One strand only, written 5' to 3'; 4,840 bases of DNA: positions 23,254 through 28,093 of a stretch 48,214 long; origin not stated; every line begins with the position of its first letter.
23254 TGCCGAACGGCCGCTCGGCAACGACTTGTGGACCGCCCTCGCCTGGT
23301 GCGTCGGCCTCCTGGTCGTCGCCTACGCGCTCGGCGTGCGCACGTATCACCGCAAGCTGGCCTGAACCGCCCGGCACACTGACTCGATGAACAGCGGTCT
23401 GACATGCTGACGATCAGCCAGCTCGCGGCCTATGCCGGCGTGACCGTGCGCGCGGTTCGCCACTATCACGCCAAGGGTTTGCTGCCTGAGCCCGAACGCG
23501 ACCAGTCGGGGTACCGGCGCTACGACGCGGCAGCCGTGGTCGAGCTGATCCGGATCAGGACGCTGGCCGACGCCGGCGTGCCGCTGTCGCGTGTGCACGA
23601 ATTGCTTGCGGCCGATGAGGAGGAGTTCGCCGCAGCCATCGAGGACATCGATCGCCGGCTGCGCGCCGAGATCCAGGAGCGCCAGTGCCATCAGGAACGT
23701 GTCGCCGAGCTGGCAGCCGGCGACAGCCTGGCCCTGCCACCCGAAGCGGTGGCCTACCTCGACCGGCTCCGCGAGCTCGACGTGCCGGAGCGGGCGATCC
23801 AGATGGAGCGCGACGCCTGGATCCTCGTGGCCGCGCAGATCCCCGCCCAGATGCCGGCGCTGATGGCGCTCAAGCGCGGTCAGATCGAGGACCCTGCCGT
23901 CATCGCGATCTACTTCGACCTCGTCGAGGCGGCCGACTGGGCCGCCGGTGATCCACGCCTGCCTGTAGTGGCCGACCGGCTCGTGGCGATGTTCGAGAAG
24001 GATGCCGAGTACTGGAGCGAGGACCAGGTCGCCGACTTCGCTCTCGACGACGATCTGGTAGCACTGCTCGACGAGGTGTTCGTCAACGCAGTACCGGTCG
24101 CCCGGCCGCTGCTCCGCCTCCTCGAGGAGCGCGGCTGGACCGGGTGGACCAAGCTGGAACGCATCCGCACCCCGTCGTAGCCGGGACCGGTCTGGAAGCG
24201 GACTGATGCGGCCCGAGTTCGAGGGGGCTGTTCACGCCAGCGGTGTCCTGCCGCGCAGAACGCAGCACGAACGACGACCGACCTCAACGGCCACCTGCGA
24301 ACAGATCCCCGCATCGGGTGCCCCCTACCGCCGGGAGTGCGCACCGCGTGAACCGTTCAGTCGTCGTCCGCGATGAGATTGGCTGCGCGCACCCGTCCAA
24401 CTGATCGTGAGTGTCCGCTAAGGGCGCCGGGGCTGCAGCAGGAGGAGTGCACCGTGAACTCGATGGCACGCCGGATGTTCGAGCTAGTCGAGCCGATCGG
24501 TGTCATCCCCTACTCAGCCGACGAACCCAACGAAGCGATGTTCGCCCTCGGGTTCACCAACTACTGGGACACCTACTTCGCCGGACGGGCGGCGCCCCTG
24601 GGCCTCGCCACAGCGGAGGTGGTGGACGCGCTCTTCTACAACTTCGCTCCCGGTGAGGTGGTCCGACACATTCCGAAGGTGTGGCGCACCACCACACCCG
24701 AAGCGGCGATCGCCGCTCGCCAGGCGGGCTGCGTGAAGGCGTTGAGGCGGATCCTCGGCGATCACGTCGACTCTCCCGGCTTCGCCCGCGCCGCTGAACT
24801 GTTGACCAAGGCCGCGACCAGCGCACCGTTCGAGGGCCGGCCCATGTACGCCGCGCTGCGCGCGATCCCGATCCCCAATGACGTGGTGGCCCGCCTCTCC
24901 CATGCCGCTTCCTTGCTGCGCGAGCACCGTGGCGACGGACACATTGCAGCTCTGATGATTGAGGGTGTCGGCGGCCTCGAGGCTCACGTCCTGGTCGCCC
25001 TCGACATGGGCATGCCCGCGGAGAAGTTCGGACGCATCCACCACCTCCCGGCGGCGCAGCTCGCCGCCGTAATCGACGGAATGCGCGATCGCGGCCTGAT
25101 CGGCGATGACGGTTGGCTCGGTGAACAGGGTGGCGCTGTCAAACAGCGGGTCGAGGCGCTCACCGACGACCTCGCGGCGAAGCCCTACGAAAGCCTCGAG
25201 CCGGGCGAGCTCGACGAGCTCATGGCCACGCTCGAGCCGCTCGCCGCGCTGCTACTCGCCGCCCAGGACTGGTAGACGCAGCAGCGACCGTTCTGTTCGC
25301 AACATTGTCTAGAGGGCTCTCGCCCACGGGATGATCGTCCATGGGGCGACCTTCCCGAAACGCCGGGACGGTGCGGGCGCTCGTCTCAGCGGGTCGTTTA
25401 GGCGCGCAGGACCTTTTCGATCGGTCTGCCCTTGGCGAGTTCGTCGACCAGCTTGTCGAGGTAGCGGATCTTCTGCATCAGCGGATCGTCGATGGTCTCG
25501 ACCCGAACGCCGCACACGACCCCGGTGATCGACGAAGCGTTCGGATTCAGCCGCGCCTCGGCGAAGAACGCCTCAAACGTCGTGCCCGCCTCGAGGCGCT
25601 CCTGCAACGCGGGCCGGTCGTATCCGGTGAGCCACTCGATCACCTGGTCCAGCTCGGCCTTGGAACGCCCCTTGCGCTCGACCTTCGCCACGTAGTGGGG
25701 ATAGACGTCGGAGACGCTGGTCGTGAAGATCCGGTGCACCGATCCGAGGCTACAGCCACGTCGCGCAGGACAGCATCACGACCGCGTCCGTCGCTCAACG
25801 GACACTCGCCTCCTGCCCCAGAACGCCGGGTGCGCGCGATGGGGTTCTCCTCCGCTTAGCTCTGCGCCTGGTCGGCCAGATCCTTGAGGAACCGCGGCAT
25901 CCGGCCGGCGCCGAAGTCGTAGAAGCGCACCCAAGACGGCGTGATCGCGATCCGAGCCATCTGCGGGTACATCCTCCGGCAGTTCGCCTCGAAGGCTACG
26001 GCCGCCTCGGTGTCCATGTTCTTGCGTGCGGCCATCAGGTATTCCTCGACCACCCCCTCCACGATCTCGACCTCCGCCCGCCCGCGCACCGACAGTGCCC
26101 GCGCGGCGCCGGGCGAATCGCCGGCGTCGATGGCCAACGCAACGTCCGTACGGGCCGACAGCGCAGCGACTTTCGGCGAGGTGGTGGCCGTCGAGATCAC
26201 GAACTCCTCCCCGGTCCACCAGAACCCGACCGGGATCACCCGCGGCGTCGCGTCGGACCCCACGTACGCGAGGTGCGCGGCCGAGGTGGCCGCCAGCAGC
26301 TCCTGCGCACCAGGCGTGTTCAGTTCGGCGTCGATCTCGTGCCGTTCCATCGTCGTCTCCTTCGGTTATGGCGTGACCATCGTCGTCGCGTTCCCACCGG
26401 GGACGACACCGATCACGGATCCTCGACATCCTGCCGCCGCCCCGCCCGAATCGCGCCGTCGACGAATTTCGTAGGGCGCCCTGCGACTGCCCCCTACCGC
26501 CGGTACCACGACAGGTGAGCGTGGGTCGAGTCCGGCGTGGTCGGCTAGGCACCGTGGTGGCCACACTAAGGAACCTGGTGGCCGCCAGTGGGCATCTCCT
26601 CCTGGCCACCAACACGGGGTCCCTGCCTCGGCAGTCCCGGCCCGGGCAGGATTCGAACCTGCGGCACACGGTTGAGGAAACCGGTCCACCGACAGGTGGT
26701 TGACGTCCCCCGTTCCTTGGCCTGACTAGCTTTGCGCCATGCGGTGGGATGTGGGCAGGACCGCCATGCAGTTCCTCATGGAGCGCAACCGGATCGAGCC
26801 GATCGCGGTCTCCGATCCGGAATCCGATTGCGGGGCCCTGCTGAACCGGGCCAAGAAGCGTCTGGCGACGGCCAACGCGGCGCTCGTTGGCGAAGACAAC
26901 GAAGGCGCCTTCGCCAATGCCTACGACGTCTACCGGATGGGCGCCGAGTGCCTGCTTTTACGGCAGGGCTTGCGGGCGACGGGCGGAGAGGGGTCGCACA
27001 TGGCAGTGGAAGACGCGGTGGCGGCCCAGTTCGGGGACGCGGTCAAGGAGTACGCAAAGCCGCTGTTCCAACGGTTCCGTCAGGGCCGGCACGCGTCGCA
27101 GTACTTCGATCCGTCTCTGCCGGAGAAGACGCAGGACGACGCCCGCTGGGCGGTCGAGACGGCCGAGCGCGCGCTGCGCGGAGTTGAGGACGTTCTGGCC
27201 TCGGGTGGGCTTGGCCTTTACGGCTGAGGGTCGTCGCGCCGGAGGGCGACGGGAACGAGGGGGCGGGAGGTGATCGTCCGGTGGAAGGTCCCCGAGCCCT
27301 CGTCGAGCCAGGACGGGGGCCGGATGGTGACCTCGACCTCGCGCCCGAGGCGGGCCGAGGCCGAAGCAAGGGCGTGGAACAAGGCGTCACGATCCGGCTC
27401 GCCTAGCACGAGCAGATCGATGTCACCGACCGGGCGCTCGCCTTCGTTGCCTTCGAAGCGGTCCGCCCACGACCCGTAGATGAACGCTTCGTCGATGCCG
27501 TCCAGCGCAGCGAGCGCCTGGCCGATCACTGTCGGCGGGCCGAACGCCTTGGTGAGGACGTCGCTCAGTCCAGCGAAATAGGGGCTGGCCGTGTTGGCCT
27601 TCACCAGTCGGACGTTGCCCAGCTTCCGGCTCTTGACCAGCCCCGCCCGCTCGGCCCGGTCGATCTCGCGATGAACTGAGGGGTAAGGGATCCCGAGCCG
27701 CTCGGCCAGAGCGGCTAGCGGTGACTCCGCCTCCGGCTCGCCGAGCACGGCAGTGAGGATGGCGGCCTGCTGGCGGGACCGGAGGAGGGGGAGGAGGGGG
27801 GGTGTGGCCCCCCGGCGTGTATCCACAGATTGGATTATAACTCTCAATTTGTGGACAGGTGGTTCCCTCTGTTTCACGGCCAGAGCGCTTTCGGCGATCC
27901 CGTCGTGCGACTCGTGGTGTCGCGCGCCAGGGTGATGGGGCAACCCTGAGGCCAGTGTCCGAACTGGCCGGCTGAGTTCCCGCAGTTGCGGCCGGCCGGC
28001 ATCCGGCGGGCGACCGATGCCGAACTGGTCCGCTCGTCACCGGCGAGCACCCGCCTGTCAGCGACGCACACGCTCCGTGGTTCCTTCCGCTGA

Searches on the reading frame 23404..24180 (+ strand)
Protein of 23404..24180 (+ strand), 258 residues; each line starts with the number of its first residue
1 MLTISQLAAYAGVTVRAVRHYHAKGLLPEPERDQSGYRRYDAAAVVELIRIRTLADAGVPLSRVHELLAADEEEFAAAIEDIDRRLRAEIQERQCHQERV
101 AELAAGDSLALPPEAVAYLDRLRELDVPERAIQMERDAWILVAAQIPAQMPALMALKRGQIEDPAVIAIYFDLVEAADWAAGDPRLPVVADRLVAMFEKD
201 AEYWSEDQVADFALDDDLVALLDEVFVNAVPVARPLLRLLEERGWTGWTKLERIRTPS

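Call 12: search_protein_families(library=pfam, proteins=[window:23404-24180:+], max_evalue=0.01)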
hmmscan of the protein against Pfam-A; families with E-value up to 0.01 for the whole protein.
window:23404-24180:+ (258 aa): 3 families
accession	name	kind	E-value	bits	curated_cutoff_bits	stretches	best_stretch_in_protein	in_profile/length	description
PF13411.12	MerR_1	-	7.8e-16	58.4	21.6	1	3-70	2-68/69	MerR HTH family regulatory protein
PF00376.29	MerR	-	2e-15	56.8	28.2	1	3-40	1-38/38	MerR family regulatory protein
PF12728.13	HTH_17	-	0.0096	16.6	27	0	1-50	1-48/51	Helix-turn-helix domain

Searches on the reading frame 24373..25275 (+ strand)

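Call 12: search_protein_families(library=pfam, proteins=[window:24373-25275:+], max_evalue=0.01)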
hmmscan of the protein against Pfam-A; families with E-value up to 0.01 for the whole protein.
window:24373-25275:+ (300 aa): 1 family
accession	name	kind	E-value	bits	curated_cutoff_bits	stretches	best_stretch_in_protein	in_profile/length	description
PF21863.2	HTH_67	-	1.3e-81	274.6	27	1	32-298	1-265/268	Helix-turn-helix family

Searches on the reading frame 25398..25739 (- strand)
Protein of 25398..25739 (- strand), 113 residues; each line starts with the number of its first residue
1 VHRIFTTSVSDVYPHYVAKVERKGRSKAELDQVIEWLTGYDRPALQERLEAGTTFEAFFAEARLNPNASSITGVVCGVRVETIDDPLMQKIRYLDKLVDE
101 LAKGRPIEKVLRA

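Call 12: search_protein_families(library=pfam, proteins=[window:25398-25739:-], max_evalue=0.01)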
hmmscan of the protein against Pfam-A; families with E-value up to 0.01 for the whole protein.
window:25398-25739:- (113 aa): 1 family
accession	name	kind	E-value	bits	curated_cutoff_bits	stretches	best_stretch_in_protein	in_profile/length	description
PF09966.14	DUF2200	-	3.1e-50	169.4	22.8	1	3-112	1-111/111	Uncharacterized protein conserved in bacteria (DUF2200)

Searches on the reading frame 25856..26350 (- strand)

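Call 12: search_protein_families(library=pfam, proteins=[window:25856-26350:-], max_evalue=0.01)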
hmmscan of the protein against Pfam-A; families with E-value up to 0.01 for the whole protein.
window:25856-26350:- (164 aa): 2 families
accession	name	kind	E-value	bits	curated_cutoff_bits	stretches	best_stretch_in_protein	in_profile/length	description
PF01243.27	PNPOx_N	-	7.9e-09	36.4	28.1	1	15-143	5-118/120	Pyridoxamine 5'-phosphate oxidase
PF12900.13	Pyridox_ox_2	-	4e-08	33.8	27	1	16-105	6-100/140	Pyridoxamine 5'-phosphate oxidase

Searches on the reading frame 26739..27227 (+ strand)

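Call 12: search_protein_families(library=pfam, proteins=[window:26739-27227:+], max_evalue=0.01)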
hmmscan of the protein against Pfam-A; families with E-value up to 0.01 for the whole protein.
window:26739-27227:+ (162 aa): 2 families
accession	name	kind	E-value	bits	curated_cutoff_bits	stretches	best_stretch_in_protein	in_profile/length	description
PF05168.19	HEPN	-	4.5e-05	24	22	1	34-150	4-115/117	HEPN domain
PF04212.24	MIT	-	0.0021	18.6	30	0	43-73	6-35/66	MIT (microtubule interacting and transport) domain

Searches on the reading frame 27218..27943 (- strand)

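Call 12: search_protein_families(library=pfam, proteins=[window:27218-27943:-], max_evalue=0.01)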
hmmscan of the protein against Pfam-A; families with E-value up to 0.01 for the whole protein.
window:27218-27943:- (241 aa): 4 families
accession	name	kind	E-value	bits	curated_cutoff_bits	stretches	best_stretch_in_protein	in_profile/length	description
PF12802.13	MarR_2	-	4.7e-07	30.3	27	1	56-105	4-52/61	MarR family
PF09339.16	HTH_IclR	-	0.0022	18.2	22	1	61-96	7-41/52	IclR helix-turn-helix domain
PF13412.12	HTH_24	-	0.0034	17.4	21.9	1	73-104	17-48/48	Winged helix-turn-helix DNA-binding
PF13384.12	HTH_23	-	0.0058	16.9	24.6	0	73-102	17-46/50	Homeodomain-like domain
